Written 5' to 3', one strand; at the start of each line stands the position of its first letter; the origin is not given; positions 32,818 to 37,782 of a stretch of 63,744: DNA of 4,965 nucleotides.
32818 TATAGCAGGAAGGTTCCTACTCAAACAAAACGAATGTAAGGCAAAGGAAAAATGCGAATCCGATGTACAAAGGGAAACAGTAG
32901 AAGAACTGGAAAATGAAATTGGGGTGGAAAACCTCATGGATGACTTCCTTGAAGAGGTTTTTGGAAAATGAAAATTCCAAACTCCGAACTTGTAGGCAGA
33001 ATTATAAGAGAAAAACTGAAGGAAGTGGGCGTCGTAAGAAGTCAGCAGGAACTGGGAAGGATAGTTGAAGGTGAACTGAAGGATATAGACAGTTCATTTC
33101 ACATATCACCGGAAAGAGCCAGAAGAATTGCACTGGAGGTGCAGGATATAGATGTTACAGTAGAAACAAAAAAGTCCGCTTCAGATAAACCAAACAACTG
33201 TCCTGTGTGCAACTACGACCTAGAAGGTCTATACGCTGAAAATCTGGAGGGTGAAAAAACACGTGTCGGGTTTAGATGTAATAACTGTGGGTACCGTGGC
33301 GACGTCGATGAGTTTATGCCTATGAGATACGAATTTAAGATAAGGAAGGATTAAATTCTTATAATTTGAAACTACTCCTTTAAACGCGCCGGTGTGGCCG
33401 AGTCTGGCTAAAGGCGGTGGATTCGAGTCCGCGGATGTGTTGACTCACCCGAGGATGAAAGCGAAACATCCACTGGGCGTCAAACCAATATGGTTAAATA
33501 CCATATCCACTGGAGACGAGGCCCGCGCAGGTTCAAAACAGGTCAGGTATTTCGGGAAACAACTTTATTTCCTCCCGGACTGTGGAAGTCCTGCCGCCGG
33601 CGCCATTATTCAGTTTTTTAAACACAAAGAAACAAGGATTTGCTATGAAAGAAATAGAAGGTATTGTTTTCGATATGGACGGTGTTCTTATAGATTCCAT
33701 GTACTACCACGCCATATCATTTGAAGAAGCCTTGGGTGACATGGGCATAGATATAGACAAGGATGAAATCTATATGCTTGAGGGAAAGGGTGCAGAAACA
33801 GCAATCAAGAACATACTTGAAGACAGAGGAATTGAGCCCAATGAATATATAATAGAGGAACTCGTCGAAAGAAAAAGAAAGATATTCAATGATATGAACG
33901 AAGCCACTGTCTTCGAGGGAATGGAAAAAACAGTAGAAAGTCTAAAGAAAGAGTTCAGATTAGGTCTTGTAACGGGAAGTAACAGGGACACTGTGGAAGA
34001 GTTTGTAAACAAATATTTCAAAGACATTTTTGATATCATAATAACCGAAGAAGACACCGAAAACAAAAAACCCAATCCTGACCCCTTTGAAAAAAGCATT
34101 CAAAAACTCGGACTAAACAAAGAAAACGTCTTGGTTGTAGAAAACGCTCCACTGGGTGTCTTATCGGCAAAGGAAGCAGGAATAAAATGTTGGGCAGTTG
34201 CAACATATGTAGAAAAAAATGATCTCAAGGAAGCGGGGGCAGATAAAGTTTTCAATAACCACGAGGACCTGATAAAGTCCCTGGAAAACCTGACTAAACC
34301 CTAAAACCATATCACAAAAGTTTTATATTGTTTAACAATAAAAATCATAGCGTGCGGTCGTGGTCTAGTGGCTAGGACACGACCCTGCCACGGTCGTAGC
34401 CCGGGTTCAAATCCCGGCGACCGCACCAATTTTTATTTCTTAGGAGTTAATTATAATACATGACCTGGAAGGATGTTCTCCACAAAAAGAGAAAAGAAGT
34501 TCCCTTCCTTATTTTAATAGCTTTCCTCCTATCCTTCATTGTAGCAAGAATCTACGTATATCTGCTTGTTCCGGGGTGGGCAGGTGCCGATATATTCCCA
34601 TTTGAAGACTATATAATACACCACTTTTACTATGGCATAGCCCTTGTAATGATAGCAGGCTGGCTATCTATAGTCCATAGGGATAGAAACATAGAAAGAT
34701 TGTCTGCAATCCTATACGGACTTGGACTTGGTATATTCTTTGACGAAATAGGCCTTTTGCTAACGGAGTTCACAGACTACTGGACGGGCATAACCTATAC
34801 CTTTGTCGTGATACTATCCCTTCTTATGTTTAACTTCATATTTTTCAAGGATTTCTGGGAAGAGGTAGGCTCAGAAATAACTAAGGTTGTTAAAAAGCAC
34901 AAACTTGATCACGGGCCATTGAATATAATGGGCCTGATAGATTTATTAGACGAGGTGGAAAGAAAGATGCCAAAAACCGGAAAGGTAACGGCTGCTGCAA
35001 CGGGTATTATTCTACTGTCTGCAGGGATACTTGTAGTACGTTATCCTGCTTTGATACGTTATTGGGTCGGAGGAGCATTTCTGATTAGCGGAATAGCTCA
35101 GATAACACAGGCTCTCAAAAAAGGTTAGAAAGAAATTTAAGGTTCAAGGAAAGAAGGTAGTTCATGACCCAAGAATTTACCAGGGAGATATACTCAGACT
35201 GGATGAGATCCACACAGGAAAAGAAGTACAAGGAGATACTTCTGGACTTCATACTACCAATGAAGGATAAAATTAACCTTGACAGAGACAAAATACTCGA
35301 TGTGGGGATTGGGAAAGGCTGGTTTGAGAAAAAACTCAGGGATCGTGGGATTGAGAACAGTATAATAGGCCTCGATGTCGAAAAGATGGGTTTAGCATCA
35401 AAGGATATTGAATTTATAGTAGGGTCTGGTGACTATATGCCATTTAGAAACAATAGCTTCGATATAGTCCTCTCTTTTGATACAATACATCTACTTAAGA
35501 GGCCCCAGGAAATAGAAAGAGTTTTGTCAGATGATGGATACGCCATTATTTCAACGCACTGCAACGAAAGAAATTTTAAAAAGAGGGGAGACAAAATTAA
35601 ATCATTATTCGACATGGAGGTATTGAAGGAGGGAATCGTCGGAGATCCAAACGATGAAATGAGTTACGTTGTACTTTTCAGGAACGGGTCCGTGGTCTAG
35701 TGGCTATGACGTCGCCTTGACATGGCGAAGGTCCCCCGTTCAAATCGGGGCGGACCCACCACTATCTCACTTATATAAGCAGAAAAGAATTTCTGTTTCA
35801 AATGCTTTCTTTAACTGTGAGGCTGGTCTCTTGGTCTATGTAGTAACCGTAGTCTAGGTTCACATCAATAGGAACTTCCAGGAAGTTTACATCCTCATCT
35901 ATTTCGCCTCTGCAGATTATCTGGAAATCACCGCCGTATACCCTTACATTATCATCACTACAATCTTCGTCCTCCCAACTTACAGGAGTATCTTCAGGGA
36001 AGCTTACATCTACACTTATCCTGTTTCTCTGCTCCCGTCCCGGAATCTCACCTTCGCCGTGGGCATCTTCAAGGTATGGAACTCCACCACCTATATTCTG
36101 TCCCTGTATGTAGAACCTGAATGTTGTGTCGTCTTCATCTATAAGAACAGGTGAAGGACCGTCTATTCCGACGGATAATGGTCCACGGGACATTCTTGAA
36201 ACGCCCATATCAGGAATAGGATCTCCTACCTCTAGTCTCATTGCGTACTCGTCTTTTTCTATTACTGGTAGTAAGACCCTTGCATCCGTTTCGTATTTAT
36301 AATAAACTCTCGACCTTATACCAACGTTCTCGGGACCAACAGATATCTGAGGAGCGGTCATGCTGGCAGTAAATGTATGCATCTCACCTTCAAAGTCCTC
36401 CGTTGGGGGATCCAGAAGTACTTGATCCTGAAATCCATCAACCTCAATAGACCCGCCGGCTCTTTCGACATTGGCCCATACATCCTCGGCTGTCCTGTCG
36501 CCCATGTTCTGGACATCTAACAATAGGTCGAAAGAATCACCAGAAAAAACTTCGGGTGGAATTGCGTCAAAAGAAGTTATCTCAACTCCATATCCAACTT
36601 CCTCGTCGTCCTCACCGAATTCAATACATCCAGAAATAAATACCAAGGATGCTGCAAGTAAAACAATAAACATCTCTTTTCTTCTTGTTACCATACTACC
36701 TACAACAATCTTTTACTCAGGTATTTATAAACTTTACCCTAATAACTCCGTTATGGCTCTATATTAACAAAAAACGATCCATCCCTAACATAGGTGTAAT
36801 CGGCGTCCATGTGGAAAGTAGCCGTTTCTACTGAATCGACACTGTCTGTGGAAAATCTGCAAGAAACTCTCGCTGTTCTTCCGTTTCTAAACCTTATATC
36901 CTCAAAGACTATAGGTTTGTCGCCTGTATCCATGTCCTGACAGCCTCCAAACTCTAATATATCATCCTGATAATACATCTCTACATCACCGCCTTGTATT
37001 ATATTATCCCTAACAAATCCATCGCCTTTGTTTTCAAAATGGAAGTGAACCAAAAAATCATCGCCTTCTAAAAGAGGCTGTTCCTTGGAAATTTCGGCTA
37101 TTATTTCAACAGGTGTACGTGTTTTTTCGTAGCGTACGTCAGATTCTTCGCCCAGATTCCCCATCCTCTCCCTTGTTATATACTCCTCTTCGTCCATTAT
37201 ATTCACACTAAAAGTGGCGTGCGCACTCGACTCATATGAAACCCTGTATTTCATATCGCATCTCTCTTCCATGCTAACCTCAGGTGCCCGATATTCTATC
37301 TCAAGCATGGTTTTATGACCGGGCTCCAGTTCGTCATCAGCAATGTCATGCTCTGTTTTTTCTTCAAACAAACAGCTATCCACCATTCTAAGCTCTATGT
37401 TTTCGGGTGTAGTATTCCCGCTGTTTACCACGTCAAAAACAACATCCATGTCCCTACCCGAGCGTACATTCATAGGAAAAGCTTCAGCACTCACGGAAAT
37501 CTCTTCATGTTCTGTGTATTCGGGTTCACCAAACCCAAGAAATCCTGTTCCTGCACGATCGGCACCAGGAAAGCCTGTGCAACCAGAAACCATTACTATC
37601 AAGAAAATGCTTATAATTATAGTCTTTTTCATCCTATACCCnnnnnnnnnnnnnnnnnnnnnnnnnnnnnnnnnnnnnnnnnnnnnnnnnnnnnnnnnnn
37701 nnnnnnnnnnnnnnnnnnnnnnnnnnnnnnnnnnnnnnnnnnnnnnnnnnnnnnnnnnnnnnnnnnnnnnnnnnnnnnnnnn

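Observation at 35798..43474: Tightly packed five-gene operon: a Zn-ribbon/polytopic 1,020-aa protein plus four paralogous two-domain envelope proteins, a candidate undescribed cell-surface module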

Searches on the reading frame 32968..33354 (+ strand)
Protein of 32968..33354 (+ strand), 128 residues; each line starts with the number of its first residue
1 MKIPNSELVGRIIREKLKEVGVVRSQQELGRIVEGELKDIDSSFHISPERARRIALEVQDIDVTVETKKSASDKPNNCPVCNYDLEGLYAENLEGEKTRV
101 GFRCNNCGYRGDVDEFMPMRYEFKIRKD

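Call 25: search_protein_families(library=pfam, proteins=[window:32968-33354:+], max_evalue=0.01)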
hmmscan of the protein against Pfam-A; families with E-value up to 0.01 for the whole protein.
window:32968-33354:+ (128 aa): 3 families
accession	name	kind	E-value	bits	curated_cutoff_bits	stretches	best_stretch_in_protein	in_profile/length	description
PF21349.2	RUBY_RBDX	-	0.00021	21.1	26.5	0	75-84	16-25/30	Rubrerythrin, rubredoxin-like domain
PF19335.5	HMBD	-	0.0016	18.8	23.6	1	71-86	11-26/28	Heavy metal binding domain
PF23458.2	DUF7130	-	0.0017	18.6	35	0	97-118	49-70/89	Domain of unknown function (DUF7130)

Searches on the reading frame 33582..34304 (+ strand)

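Call 25: search_protein_families(library=pfam, proteins=[window:33582-34304:+], max_evalue=0.01)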
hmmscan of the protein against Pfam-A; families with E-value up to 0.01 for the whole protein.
window:33582-34304:+ (240 aa): 5 families
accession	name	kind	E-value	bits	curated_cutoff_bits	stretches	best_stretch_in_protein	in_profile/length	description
PF13419.12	HAD_2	-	3.8e-34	118.8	23.8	1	28-206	1-178/178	Haloacid dehalogenase-like hydrolase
PF00702.32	Hydrolase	-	1.4e-24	88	26.4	1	25-200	1-191/191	haloacid dehalogenase-like hydrolase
PF03031.24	NIF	-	4.7e-05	23.6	21.8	1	113-203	42-131/160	NLI interacting factor-like phosphatase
PF13242.12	Hydrolase_like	-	0.001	19.4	22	0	162-226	3-71/75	HAD-hyrolase-like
PF12710.13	HAD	-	0.0023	18.8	27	1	28-155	1-130/189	haloacid dehalogenase-like hydrolase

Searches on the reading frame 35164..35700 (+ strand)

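Call 25: search_protein_families(library=pfam, proteins=[window:35164-35700:+], max_evalue=0.01)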
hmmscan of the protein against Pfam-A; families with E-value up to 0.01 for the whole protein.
window:35164-35700:+ (178 aa): 5 families
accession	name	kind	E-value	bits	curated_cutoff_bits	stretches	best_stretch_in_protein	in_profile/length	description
PF08241.18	Methyltransf_11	-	8.1e-13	49.3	21.2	1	45-129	1-95/95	Methyltransferase domain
PF13847.12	Methyltransf_31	-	6.6e-10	39.3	27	1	42-150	5-127/145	Methyltransferase domain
PF13649.12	Methyltransf_25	-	1.1e-09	39.3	27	1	44-125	1-97/97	Methyltransferase domain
PF13489.12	Methyltransf_23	-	4.9e-09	36.6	27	1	24-150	7-137/164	Methyltransferase domain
PF07021.18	MetW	-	0.0039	17.3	21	1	42-118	15-95/193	Methionine biosynthesis protein MetW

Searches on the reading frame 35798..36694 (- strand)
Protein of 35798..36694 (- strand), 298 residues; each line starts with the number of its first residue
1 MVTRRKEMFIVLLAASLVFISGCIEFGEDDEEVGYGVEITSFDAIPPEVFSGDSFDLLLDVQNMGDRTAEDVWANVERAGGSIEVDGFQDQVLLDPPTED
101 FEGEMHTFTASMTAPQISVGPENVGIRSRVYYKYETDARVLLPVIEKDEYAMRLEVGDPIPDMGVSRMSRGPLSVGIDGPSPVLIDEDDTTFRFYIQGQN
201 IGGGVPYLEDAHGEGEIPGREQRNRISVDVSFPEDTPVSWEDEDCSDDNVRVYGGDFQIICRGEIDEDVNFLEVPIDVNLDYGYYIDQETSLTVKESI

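Call 3: search_protein_families(library=pfam, proteins=[window:35798-36694:-], max_evalue=1)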
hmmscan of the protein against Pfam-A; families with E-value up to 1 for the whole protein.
window:35798-36694:- (298 aa): 0 families

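Call 4: search_protein_families(library=ncbifam, proteins=[window:35798-36694:-], max_evalue=1)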
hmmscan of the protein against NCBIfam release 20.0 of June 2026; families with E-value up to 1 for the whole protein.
window:35798-36694:- (298 aa): 0 families

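Call 90: search_protein_families(library=phrogs, proteins=[window:35798-36694:-], max_evalue=0.01)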
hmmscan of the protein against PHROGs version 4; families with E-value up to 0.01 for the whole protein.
window:35798-36694:- (298 aa): 0 families

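Call 91: search_protein_families(library=padloc, proteins=[window:35798-36694:-], max_evalue=0.01)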
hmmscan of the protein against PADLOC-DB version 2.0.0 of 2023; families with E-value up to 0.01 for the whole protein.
window:35798-36694:- (298 aa): 0 families

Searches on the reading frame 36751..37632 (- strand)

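Call 3: search_protein_families(library=pfam, proteins=[window:36751-37632:-], max_evalue=1)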
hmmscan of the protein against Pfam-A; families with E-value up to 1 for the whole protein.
window:36751-37632:- (293 aa): 2 families
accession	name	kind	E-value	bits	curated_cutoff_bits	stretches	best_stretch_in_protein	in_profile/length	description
PF16158.11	N_BRCA1_IG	-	0.0045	18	28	1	57-132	9-91/108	Ig-like domain from next to BRCA1 gene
PF08139.17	LPAM_1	-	0.45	11.5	20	1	1-18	1-17/18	Prokaryotic membrane lipoprotein lipid attachment site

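Call 4: search_protein_families(library=ncbifam, proteins=[window:36751-37632:-], max_evalue=1)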
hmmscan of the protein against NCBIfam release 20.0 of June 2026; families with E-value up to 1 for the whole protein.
window:36751-37632:- (293 aa): 0 families

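Call 90: search_protein_families(library=phrogs, proteins=[window:36751-37632:-], max_evalue=0.01)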
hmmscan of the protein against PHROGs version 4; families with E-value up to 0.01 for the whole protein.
window:36751-37632:- (293 aa): 0 families

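Call 91: search_protein_families(library=padloc, proteins=[window:36751-37632:-], max_evalue=0.01)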
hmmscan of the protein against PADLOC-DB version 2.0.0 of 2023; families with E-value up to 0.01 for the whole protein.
window:36751-37632:- (293 aa): 0 families
